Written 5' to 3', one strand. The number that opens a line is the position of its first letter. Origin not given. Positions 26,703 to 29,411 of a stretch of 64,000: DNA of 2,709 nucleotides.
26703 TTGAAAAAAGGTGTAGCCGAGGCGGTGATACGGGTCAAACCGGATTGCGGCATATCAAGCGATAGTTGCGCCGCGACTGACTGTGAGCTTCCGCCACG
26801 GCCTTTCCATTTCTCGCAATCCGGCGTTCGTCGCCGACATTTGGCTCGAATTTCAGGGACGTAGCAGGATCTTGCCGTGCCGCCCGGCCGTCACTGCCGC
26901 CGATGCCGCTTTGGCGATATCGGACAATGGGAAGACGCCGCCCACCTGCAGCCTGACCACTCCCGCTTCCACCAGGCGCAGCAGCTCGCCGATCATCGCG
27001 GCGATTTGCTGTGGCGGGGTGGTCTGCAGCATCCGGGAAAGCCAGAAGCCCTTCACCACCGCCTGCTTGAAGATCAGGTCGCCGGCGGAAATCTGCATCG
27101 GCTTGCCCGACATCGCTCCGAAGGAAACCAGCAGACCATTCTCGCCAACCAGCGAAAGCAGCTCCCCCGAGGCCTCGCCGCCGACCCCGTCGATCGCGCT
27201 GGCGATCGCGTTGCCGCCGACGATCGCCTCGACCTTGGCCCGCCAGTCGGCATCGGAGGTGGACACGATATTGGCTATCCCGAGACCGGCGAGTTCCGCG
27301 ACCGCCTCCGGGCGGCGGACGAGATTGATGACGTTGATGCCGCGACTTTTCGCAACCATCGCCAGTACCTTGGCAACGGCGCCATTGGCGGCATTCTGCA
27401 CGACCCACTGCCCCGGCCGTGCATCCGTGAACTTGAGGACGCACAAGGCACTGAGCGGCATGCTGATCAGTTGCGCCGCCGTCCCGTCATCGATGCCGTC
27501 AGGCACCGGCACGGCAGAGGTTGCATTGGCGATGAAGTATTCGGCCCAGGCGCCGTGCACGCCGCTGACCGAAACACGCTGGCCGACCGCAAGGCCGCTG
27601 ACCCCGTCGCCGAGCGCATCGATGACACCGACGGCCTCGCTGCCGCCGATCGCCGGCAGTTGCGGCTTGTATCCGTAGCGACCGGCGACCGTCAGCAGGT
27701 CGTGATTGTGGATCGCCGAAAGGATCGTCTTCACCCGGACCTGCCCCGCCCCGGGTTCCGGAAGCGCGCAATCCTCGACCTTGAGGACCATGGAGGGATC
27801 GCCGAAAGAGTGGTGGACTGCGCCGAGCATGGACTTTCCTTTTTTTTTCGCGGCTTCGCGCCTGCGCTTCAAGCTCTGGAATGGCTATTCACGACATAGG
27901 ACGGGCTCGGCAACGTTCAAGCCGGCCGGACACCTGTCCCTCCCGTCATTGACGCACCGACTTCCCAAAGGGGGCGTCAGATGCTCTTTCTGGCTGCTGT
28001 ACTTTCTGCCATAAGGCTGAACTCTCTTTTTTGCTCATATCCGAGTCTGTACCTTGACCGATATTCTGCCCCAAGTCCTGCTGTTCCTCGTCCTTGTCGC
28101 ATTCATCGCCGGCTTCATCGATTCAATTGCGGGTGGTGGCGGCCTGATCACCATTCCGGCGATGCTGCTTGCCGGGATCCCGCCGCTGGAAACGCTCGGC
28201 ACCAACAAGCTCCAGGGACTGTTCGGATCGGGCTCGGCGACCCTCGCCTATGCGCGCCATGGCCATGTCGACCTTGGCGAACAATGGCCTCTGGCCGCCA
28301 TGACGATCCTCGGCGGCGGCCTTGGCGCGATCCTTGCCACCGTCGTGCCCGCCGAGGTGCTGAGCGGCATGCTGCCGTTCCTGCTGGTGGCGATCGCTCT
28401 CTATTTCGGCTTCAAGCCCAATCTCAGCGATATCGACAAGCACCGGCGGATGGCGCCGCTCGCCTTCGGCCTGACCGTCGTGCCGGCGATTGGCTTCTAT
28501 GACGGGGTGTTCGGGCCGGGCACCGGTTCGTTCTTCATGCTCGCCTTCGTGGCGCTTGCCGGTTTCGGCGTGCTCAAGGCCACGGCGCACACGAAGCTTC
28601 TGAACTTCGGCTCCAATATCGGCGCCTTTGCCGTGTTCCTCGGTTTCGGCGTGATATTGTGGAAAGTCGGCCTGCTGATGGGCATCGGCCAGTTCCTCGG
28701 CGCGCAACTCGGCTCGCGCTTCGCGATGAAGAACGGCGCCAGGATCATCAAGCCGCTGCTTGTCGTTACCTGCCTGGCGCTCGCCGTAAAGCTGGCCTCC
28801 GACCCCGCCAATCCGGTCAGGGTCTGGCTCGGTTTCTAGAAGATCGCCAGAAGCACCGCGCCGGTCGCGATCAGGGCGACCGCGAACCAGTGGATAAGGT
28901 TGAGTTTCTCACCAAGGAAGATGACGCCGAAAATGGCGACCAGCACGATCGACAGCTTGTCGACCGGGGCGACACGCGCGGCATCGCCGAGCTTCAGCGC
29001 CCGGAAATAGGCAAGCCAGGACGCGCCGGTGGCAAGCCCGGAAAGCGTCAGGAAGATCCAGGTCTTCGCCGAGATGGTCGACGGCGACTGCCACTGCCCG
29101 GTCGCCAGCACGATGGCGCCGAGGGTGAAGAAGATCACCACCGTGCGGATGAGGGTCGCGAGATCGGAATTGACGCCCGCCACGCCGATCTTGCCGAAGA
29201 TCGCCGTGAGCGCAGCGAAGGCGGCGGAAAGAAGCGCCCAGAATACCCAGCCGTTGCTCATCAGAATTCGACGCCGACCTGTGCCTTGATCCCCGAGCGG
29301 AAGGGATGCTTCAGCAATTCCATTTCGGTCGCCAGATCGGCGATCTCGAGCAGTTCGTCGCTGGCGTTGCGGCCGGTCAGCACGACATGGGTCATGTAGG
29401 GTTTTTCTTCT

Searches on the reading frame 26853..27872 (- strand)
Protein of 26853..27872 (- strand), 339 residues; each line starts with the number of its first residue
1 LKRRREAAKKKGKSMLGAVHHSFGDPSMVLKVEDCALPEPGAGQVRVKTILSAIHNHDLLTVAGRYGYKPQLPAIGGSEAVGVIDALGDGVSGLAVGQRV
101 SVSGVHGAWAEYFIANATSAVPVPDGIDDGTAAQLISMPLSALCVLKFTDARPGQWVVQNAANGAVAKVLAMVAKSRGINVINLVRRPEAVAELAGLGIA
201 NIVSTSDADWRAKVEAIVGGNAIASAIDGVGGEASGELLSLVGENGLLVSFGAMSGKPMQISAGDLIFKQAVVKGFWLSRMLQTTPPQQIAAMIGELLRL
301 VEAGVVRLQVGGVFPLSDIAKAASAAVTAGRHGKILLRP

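Call 9: search_protein_families(library=ncbifam, proteins=[window:26853-27872:-], max_evalue=0.00001)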
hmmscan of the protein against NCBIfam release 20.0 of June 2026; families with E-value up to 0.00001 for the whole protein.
window:26853-27872:- (339 aa): 15 families
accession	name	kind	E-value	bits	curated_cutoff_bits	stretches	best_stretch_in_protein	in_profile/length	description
TIGR02824.1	quinone_pig3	subfamily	3.7e-33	114.9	296.8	1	23-338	9-324/325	putative NAD(P)H quinone oxidoreductase, PIG3 family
NF008024.0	PRK10754.1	subfamily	1.4e-20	73.6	348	1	21-338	8-326/327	NADPH:quinone reductase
NF010344.0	PRK13771.1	subfamily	2.8e-18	66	349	2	105-338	114-332/334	putative alcohol dehydrogenase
NF041172.1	AcrlCoa_red_Thmprot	equivalog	1.4e-16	60.4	500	2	105-339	114-334/334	acryloyl-CoA reductase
NF041183.1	Pks2_ls1_myc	equivalog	2.6e-16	57.7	2400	1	39-337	1429-1727/2086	sulfolipid-1 biosynthesis phthioceranic/hydroxyphthioceranic acid synthase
TIGR02823.1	oxido_YhdH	subfamily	6.8e-14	51.4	297.25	1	29-263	13-253/324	acrylyl-CoA reductase family protein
NF047908.1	AldhRedAhr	equivalog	1.7e-11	43.6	470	1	102-324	115-320/335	NADPH-dependent aldehyde reductase Ahr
NF007489.0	PRK10083.1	equivalog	2.4e-11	43.2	376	1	29-105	11-86/339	Zn-dependent oxidoreductase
NF006940.0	PRK09422.1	equivalog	9.9e-11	41.2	344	0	105-268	113-275/338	alcohol dehydrogenase AdhP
TIGR00692.1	tdh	equivalog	4.5e-10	39.1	458.35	0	106-337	116-338/340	L-threonine 3-dehydrogenase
NF003808.0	PRK05396.1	equivalog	1.6e-09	37.1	380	0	106-337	118-338/341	L-threonine 3-dehydrogenase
TIGR03989.1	Rxyl_3153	subfamily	3.4e-09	36.4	440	1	29-103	13-86/370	NDMA-dependent alcohol dehydrogenase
TIGR01751.1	crot-CoA-red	equivalog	6.1e-07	28.5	378.55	0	14-105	9-110/398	crotonyl-CoA carboxylase/reductase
NF051456.1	acrylyl_AcuI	equivalog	4.8e-06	25.6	440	1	30-271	18-261/325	acrylyl-CoA reductase (NADPH)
TIGR03451.1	mycoS_dep_FDH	equivalog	9.1e-06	24.7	512.9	1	30-101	14-83/358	S-(hydroxymethyl)mycothiol dehydrogenase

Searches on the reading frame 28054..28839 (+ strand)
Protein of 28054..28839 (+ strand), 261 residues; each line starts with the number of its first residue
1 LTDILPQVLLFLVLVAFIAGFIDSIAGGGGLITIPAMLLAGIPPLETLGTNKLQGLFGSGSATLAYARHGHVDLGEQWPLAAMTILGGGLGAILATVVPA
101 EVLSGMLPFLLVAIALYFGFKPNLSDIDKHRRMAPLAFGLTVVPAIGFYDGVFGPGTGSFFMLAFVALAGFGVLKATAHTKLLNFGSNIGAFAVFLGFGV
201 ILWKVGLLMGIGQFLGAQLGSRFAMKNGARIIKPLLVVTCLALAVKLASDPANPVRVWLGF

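Call 9: search_protein_families(library=ncbifam, proteins=[window:28054-28839:+], max_evalue=0.00001)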
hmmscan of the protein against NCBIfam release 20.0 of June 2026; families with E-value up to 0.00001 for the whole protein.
window:28054-28839:+ (261 aa): 1 family
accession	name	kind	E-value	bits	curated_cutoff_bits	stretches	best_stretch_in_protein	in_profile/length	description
NF007909.0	PRK10621.1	equivalog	1.5e-78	263.8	383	1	5-260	8-264/266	hypothetical protein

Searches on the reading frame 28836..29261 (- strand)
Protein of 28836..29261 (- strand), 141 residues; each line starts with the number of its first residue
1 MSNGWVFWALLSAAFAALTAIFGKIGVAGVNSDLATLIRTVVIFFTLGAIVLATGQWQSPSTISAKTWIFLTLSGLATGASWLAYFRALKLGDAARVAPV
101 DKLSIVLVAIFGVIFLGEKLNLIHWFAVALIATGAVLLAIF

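Call 54: search_protein_families(library=pfam, proteins=[window:28836-29261:-], max_evalue=0.001)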
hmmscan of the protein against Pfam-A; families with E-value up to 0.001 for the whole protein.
window:28836-29261:- (141 aa): 2 families
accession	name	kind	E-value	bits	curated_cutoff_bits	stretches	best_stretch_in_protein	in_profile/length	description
PF00892.27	EamA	-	8.4e-22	78.3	28.2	1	5-138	3-133/135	EamA-like transporter family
PF05653.20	Mg_trans_NIPA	-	0.00033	20.4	26.2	1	74-141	54-122/295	Magnesium transporter NIPA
